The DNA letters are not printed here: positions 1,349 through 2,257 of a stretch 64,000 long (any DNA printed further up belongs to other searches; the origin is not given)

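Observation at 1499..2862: Mini-receptor coupled to an ODP-like metallo-beta-lactamase-fold gene downstream of cheB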

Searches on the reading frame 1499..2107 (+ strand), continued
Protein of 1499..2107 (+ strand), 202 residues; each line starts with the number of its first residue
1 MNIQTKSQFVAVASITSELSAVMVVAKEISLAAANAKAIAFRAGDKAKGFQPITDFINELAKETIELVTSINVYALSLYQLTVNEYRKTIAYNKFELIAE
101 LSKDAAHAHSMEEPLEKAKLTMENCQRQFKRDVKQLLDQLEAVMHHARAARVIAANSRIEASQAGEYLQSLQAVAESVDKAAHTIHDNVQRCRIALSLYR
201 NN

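Call 41: find_related_loci(query=A4, collection=genome_contigs, flank=6000)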
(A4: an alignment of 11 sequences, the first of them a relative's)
Query A4 (207 aa) in genome_contigs; peptide patterns used: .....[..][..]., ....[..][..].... (x = any residue, [..] = any of these).
599 stretches matched a pattern (row limit reached: there are more); 143 encode a relative of the query (tblastn E <= 1e-3); the best 80 are kept; 80 distinct loci.
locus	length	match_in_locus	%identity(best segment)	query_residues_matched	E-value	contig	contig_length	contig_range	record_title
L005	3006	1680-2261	45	9-202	1e-45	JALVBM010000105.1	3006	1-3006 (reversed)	MAG: Chromatiales bacterium isolate 134-614_maxbin2_scaf2bin.046 134-614_scaffold_13472_c2, whole genome shotgun sequenc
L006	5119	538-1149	43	1-203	2e-44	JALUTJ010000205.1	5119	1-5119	MAG: Chromatiales bacterium isolate S146_metabat2_scaf2bin.254 S146_NODE_18937_length_5119_cov_2.870994, whole genome sh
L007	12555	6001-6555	44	9-193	2e-44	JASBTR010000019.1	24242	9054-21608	MAG: Gammaproteobacteria bacterium isolate BWSM_42 k141_1512068, whole genome shotgun sequence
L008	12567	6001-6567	44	11-199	2e-42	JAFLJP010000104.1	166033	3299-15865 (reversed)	MAG: Gammaproteobacteria bacterium isolate MC-02 c_000000936732, whole genome shotgun sequence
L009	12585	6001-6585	41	9-203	4e-42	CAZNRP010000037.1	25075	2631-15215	MAG TPA_asm: uncultured Thiohalophilus sp. isolate SRP128015_co1_353 genome assembly, contig: NODE_2453_length_25075_cov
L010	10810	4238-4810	41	9-199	2e-41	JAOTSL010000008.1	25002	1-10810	MAG: Gammaproteobacteria bacterium isolate 13_Jan_SF_Bin23 13_Jan_SF_Bin23_scaffold_173_c1, whole genome shotgun sequenc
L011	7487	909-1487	41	11-203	6e-41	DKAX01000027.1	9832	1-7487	MAG TPA_asm: Proteobacteria bacterium UBA6915 UBA6915_contig_57102, whole genome shotgun sequence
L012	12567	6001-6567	41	11-199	7e-40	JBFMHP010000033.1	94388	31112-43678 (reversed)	MAG: Pseudomonadota bacterium isolate MAG326 MAG326_33, whole genome shotgun sequence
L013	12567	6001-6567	40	11-199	4e-39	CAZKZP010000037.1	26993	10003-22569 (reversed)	MAG TPA_asm: uncultured Chromatiales bacterium isolate SRP124282_co10_80 genome assembly, contig: NODE_222_length_26993_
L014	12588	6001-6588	40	1-196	1e-37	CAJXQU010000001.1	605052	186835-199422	MAG TPA_asm: uncultured proteobacterium isolate SRR3933267_bin.2_MetaBAT_v2.12.1_MAG genome assembly, contig: NODE_1_len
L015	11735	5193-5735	42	11-189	2e-37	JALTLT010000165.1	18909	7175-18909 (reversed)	MAG: Gammaproteobacteria bacterium isolate S139_metabat1_scaf2bin.067 S139_NODE_2300_length_18909_cov_8.535513, whole ge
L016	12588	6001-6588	39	9-204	3e-36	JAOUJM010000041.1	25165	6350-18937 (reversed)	MAG: Gammaproteobacteria bacterium isolate 8_1_Jan_SF_Bin103 8_1_Jan_SF_Bin103_scaffold_778_c1, whole genome shotgun seq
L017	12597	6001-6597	39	1-200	1e-35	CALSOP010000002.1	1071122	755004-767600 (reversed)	MAG: uncultured Gammaproteobacteria bacterium isolate B_MB66 genome assembly, contig: contig_18447_B_MB66, whole genome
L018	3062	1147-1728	40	11-204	2e-35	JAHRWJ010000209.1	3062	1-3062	MAG: Immundisolibacteraceae bacterium isolate DC_out105 k91_2233752, whole genome shotgun sequence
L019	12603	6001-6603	41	4-204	2e-35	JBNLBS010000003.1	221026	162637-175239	MAG: Methylococcaceae bacterium isolate C2.bin.22.strict NODE_3_length_221026_cov_11.405528, whole genome shotgun sequen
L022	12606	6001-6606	39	2-202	6e-34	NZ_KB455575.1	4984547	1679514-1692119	Methylotuvimicrobium buryatense 5G METBUDRAFT_scaffold1.2, whole genome shotgun sequence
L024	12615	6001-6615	39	3-205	3e-33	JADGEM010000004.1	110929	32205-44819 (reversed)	MAG: Gammaproteobacteria bacterium isolate BB36 NODE_151_length_110929_cov_8.091934, whole genome shotgun sequence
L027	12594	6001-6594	36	6-203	6e-33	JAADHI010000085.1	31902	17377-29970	MAG: Candidatus Manganitrophaceae bacterium isolate M_MetaBat.18 contig-127_1540, whole genome shotgun sequence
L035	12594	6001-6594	37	2-199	5e-32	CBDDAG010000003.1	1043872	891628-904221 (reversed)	MAG: Gammaproteobacteria bacterium isolate da2c0b02-0042-499d-be3c-6ebcc0061ba8 genome assembly, contig: contig_3, whole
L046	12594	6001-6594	38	1-200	7e-31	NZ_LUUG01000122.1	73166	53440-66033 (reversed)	Methylomonas methanica strain R-45363 contig_84_(1..73166), whole genome shotgun sequence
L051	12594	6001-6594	38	1-200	4e-30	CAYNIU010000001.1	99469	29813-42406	MAG TPA_asm: uncultured Methylomarinum sp. isolate SRP216583_co2_37 genome assembly, contig: NODE_58_length_99469_cov_24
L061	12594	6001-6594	39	1-200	1e-29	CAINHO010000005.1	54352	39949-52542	MAG: uncultured proteobacterium isolate MJ120702A_bin-449 genome assembly, contig: bin-449:05/51, whole genome shotgun s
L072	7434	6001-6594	39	1-200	3e-29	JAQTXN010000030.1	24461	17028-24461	MAG: Methylococcales bacterium isolate STC_14 NODE_4242_length_24461_cov_3.279732_Sandtown_C, whole genome shotgun seque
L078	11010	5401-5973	37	16-202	6e-29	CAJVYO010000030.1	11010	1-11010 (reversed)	MAG TPA_asm: uncultured Methylococcaceae bacterium isolate SRR5469033_bin.84_MetaBAT_v2.12.1_MAG genome assembly, contig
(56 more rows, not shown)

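Call 47: search_protein_families(library=pfam, proteins=[L046:275-1780:+, L046:1805-3085:+, L046:3150-3719:+, L046:3683-4558:+, L046:4568-5215:+, L046:5208-5897:+, L046:7491-8843:+, L046:8846-9832:+, L046:9839-10297:+, L046:10300-11133:+], max_evalue=0.001)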
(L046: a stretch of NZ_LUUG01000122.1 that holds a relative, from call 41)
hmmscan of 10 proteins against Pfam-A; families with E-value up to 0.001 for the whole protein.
L046:275-1780:+ (502 aa): 2 families
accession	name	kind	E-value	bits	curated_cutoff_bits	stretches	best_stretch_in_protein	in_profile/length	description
PF13103.11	TonB_2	-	2e-10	41.1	22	1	418-487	7-77/85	TonB C terminal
PF03544.19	TonB_C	-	3.6e-08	34.2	24.6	1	438-500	17-78/79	Gram-negative bacterial TonB protein C-terminal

L046:1805-3085:+ (427 aa): 6 families
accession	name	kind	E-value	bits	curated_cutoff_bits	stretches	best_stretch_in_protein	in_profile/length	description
PF07676.18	PD40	-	6.9e-46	153.7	20.9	3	279-314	1-37/38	WD40-like Beta Propeller Repeat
PF04052.18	TolB_N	-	1.6e-26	93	22.4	1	25-126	1-105/106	TolB amino-terminal domain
PF14583.12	Pectate_lyase22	-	4.8e-10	39.1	30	0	291-316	355-380/386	Oligogalacturonate lyase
PF00930.27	DPPIV_N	-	1.4e-09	37.6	22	0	191-240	35-80/354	Dipeptidyl peptidase IV (DPP IV) N-terminal region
PF10647.15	Gmad1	-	7.6e-07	29.7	20.5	0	338-406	30-95/251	Lipoprotein LpqB beta-propeller domain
PF25174.1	Beta-prop_THOC3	-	6.9e-06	25.7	305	1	205-353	9-152/272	THOC3 beta-propeller domain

L046:3150-3719:+ (190 aa): 1 family
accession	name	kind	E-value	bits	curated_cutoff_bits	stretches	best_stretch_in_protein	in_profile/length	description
PF00691.25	OmpA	-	6.4e-19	68.6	27.2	1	88-183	1-98/98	OmpA family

L046:3683-4558:+ (292 aa): 11 families
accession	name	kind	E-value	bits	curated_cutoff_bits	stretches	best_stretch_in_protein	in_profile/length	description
PF13174.12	TPR_6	-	4.4e-17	61.9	26.3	2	245-276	1-32/33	Tetratricopeptide repeat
PF16331.10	TolA_bind_tri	-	6.1e-15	55.5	30.1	1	53-111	17-75/76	TolA binding protein trimerisation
PF13432.12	TPR_16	-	7.2e-12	46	32.7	2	176-240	3-64/65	Tetratricopeptide repeat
PF13428.12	TPR_14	-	9.2e-12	44.9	23.5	0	209-241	3-35/44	Tetratricopeptide repeat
PF13525.12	YfiO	-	2.4e-10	41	25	1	168-242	3-77/203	Outer membrane lipoprotein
PF07719.23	TPR_2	-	6.1e-09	35.8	27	0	210-239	4-33/34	Tetratricopeptide repeat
PF14559.12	TPR_19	-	9.5e-08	32.7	25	1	181-241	2-59/68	Tetratricopeptide repeat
PF13181.12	TPR_8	-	1.2e-05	25.5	25.7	0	245-275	2-32/34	Tetratricopeptide repeat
PF13512.12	TPR_18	-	1.6e-05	25.5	21.9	1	166-259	6-99/145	Tetratricopeptide repeat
PF00515.34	TPR_1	-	6.4e-05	23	27.8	0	210-239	4-33/34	Tetratricopeptide repeat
PF09976.15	TPR_21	-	7.6e-05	23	25.5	1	172-271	41-140/193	Tetratricopeptide repeat-like domain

L046:4568-5215:+ (216 aa): 2 families
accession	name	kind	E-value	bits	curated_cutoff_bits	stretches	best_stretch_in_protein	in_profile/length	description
PF04055.27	Radical_SAM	-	9.5e-14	52.3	29.5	1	32-106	4-88/166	Radical SAM superfamily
PF13353.11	Fer4_12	-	2.7e-05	24.9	22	1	28-90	8-72/137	4Fe-4S single cluster domain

L046:5208-5897:+ (230 aa): 3 families
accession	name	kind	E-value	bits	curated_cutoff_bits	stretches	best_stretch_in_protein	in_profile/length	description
PF06508.19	QueC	-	3.2e-79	265.7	22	1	10-219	2-209/210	Queuosine biosynthesis protein QueC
PF00733.27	Asn_synthase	-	5.3e-08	33.3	21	1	6-67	16-78/354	Asparagine synthase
PF02568.20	ThiI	-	0.00047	20.3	20.5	0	9-58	5-55/197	Thiamine biosynthesis protein (ThiI)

L046:7491-8843:+ (451 aa): 3 families
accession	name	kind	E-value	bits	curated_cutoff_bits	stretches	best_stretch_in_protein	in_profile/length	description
PF04055.27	Radical_SAM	-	4.9e-30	105.3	29.5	1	151-325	1-166/166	Radical SAM superfamily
PF00919.26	UPF0004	-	5e-29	100.6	27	1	4-104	1-98/98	Uncharacterized protein family UPF0004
PF01938.26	TRAM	-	4.1e-16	59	21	1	379-440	2-61/61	TRAM domain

L046:8846-9832:+ (329 aa): 3 families
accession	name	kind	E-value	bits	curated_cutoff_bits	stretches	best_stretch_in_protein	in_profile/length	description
PF02562.22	PhoH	-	2.2e-97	325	27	1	116-319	2-205/205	PhoH-like protein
PF13604.12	AAA_30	-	6.2e-07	29.8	27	1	122-272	5-128/191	AAA domain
PF13245.12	AAA_19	-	1.1e-06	29.3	25.1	1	127-272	5-129/134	AAA domain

L046:9839-10297:+ (153 aa): 1 family
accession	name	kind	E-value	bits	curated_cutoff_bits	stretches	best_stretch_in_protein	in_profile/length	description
PF02130.23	YbeY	-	5.7e-36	123.7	25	1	17-142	8-129/129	Endoribonuclease YbeY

L046:10300-11133:+ (278 aa): 3 families
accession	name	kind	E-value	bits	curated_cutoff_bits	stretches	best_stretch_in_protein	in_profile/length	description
PF03471.22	CorC_HlyC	-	1.2e-23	83.3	27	1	202-277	2-79/81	Transporter associated domain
PF21917.1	NMB0537_N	-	9.4e-18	64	23.9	1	25-60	1-36/36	N-terminal region of NMB0537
PF00571.33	CBS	-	3.7e-15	56.4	24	2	65-121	1-54/57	CBS domain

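Call 48: search_protein_families(library=pfam, proteins=[L024:122-589:+, L024:582-2024:+, L024:2037-2501:+, L024:2746-4191:+, L024:4207-5067:+, L024:5108-5770:+, L024:7909-8286:+, L024:8401-9429:+, L022:3014-4216:+, L022:4944-5900:+], max_evalue=0.001)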
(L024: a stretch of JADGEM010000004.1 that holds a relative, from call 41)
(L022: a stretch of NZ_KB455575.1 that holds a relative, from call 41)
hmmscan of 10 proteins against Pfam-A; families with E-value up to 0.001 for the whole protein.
L024:122-589:+ (156 aa): 1 family
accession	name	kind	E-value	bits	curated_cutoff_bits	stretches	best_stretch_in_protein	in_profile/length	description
PF02108.21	FliH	-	3.6e-31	108.2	24.1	1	4-124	14-127/128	Flagellar assembly protein FliH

L024:582-2024:+ (481 aa): 2 families
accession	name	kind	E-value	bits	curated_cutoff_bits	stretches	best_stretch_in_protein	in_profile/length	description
PF00006.31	ATP-synt_ab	-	1.3e-88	296.6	29.5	1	161-372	1-213/213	ATP synthase alpha/beta family, nucleotide-binding domain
PF18269.6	T3SS_ATPase_C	-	1.6e-22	79.6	22.7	1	380-449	2-71/72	T3SS EscN ATPase C-terminal domain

L024:2037-2501:+ (155 aa): 1 family
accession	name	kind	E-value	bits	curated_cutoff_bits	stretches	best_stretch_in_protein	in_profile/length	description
PF02050.21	FliJ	-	1.2e-18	68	28.4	1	28-144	8-123/123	Flagellar FliJ protein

L024:2746-4191:+ (482 aa): 1 family
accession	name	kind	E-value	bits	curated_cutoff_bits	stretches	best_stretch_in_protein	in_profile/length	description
PF02120.21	Flg_hook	-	3.9e-21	75.1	29.8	1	347-429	3-85/85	Flagellar hook-length control protein FliK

L024:4207-5067:+ (287 aa): 2 families
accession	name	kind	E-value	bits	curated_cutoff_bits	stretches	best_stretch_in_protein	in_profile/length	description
PF00669.25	Flagellin_N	-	6.2e-41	140.2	26.6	1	5-135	1-132/139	Bacterial flagellin N-terminal helical region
PF00700.27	Flagellin_C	-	2.6e-24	85.8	23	1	201-285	2-86/86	Bacterial flagellin C-terminal helical region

L024:5108-5770:+ (221 aa): 0 families

L024:7909-8286:+ (126 aa): 5 families
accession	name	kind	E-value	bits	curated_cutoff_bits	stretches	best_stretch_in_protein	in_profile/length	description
PF00085.26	Thioredoxin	-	7e-29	100.3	23.5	1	3-101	2-102/103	Thioredoxin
PF13098.12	Thioredoxin_2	-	6.4e-08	33.3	27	1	16-99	3-103/104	Thioredoxin-like domain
PF13905.12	Thioredoxin_8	-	1.4e-07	32.2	27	1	19-56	2-42/94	Thioredoxin-like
PF04756.19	OST3_OST6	-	1.5e-05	25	27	1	4-81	14-105/294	OST3 / OST6 family, transporter family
PF14595.12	Thioredoxin_9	-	3.9e-05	24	25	1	17-81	40-107/129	Thioredoxin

L024:8401-9429:+ (343 aa): 1 family
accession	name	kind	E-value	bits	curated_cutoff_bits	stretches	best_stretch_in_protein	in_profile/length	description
PF00762.24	Ferrochelatase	-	8.1e-113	377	27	1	15-338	1-316/317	Ferrochelatase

L022:3014-4216:+ (401 aa): 1 family
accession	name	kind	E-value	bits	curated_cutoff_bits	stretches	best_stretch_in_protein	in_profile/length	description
PF00015.26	MCPsignal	-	2.7e-31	109.2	34.6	1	173-316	19-161/172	Methyl-accepting chemotaxis protein (MCP) signalling domain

L022:4944-5900:+ (319 aa): 2 families
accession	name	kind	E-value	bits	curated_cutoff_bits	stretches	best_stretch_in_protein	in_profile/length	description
PF13581.12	HATPase_c_2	-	1.2e-05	25.8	27.4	1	190-303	35-125/127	Histidine kinase-like ATPase domain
PF02518.31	HATPase_c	-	3.6e-05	24.6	26.4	1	186-286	5-81/111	Histidine kinase-, DNA gyrase B-, and HSP90-like ATPase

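Call 54: search_protein_families(library=pfam, proteins=[L001:866-1171:+, L001:5634-6395:+, L001:6385-6798:+, L001:8364-8777:+, L001:2079-4250:+, L022:7508-11758:+, L022:68-448:+, L013:2006-3763:+, L013:3723-4781:+, L013:4806-5720:+], max_evalue=0.001)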
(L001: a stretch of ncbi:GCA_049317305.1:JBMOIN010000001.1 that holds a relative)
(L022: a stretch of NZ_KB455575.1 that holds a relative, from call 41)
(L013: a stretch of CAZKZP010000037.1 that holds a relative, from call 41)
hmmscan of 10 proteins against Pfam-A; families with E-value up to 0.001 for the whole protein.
L001:866-1171:+ (102 aa): 0 families

L001:5634-6395:+ (254 aa): 7 families
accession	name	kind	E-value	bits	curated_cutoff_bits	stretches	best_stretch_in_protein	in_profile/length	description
PF13614.12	AAA_31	-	3.8e-48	164.2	27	1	1-170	1-173/177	AAA domain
PF01656.29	CbiA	-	4.6e-21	75.5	25.4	1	4-223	1-124/125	CobQ/CobB/MinD/ParA nucleotide binding domain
PF06564.18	CBP_BcsQ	-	1.5e-19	70.9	21.3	1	1-241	1-230/234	Cellulose biosynthesis protein BcsQ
PF10609.15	ParA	-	2.4e-13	50.5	27.1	1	2-152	4-151/246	NUBPL iron-transfer P-loop NTPase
PF09140.17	MipZ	-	4.5e-12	46.3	20.7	1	3-155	2-140/262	ATPase MipZ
PF00142.24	Fer4_NifH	-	2.6e-09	37.4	25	1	7-62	5-60/271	4Fe-4S iron sulfur cluster binding proteins, NifH/frxC family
PF02374.21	ArsA_ATPase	-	1.4e-08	34.7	24.3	1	6-86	5-70/305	Anion-transporting ATPase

L001:6385-6798:+ (138 aa): 2 families
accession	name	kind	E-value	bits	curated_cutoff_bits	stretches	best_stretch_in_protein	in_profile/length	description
PF13466.11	STAS_2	-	2.4e-08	34.5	29.2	1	54-132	1-79/80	STAS domain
PF01740.26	STAS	-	2.8e-07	30.7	22.6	1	54-136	13-97/106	STAS domain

L001:8364-8777:+ (138 aa): 1 family
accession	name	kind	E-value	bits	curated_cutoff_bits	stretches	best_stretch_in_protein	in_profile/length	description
PF00072.30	Response_reg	-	1.8e-25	89.7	30.2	1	6-109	1-101/111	Response regulator receiver domain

L001:2079-4250:+ (724 aa): 4 families
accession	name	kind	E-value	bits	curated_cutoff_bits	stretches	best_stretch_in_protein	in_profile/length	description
PF01584.24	CheW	-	2.6e-27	95.6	23.5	1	593-720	4-135/138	CheW-like domain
PF02895.20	H-kinase_dim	-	9e-20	71.3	23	1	338-400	2-68/68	Signal transducing histidine kinase, homodimeric domain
PF02518.31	HATPase_c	-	5.3e-19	69.1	26.4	1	448-585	4-110/111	Histidine kinase-, DNA gyrase B-, and HSP90-like ATPase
PF01627.28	Hpt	-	2.2e-15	57.1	24.6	1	8-107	2-83/84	Hpt domain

L022:7508-11758:+ (1417 aa): 13 families
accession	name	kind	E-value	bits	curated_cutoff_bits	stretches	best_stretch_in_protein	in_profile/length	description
PF13426.13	PAS_9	-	2.3e-64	214.6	27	3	531-635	3-103/103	PAS domain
PF00072.30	Response_reg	-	1.4e-62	209.2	30.2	3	1292-1402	1-108/111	Response regulator receiver domain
PF00989.32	PAS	-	7e-61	203.7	22.6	5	521-633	3-113/113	PAS fold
PF08447.18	PAS_3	-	3.3e-60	200.8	25.6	3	798-884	2-89/89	PAS fold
PF08448.16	PAS_4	-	3.4e-45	153.2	23.1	3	911-1023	1-110/110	PAS fold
PF02518.31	HATPase_c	-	5.5e-29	101.3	26.4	1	1153-1263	2-110/111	Histidine kinase-, DNA gyrase B-, and HSP90-like ATPase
PF13188.13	PAS_8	-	1.7e-26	91.6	21.8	3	906-959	2-52/65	PAS domain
PF00512.31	HisKA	-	2e-20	73.1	26.9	1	1042-1107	2-66/66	His Kinase A (phospho-acceptor) domain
PF12860.13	PAS_7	-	3.9e-14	53.2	27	1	655-768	2-115/115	PAS fold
PF24820.1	Diguanyl_cycl_sensor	-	2.6e-10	40.7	28.1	1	911-1013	2-106/109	Diguanylate cyclase-like sensor domain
PF01627.28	Hpt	-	4.4e-09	36.9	24.6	1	12-94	2-72/84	Hpt domain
PF24990.1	PAS_13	-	4.3e-05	24.3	27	0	412-446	5-39/143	ERT1/acuK family PAS domain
PF18095.7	PAS_12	-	0.00011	22.2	22.6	0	503-565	30-90/153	UPF0242 C-terminal PAS-like domain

L022:68-448:+ (127 aa): 2 families
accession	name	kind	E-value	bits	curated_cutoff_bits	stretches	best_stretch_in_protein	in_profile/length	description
PF13466.11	STAS_2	-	1.8e-13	50.9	29.2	1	37-113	3-79/80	STAS domain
PF01740.26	STAS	-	2.7e-05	24.3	22.6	1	37-119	15-99/106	STAS domain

L013:2006-3763:+ (586 aa): 4 families
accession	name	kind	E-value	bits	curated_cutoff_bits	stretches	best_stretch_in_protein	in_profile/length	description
PF00664.28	ABC_membrane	-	4.2e-57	194.3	28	1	29-296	2-271/274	ABC transporter transmembrane region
PF00005.33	ABC_tran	-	1.8e-33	116.5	25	1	360-510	1-137/137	ABC transporter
PF02463.25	SMC_N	-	5.6e-09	36.2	40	1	400-551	110-210/220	RecF/RecN/SMC N terminal domain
PF03193.22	RsgA_GTPase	-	0.00045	20.5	30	1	366-400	103-136/174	RsgA GTPase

L013:3723-4781:+ (353 aa): 1 family
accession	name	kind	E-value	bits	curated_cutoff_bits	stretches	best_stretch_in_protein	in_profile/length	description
PF02606.20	LpxK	-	4.9e-112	374.7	27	1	41-344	2-324/328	Tetraacyldisaccharide-1-P 4'-kinase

L013:4806-5720:+ (305 aa): 2 families
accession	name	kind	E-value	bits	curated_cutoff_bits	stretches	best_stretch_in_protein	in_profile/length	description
PF02348.25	CTP_transf_3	-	2.5e-62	211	22.6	1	55-274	2-217/217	Cytidylyltransferase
PF12804.13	NTP_transf_3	-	1.2e-09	39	27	1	68-175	15-120/160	MobA-like NTP transferase domain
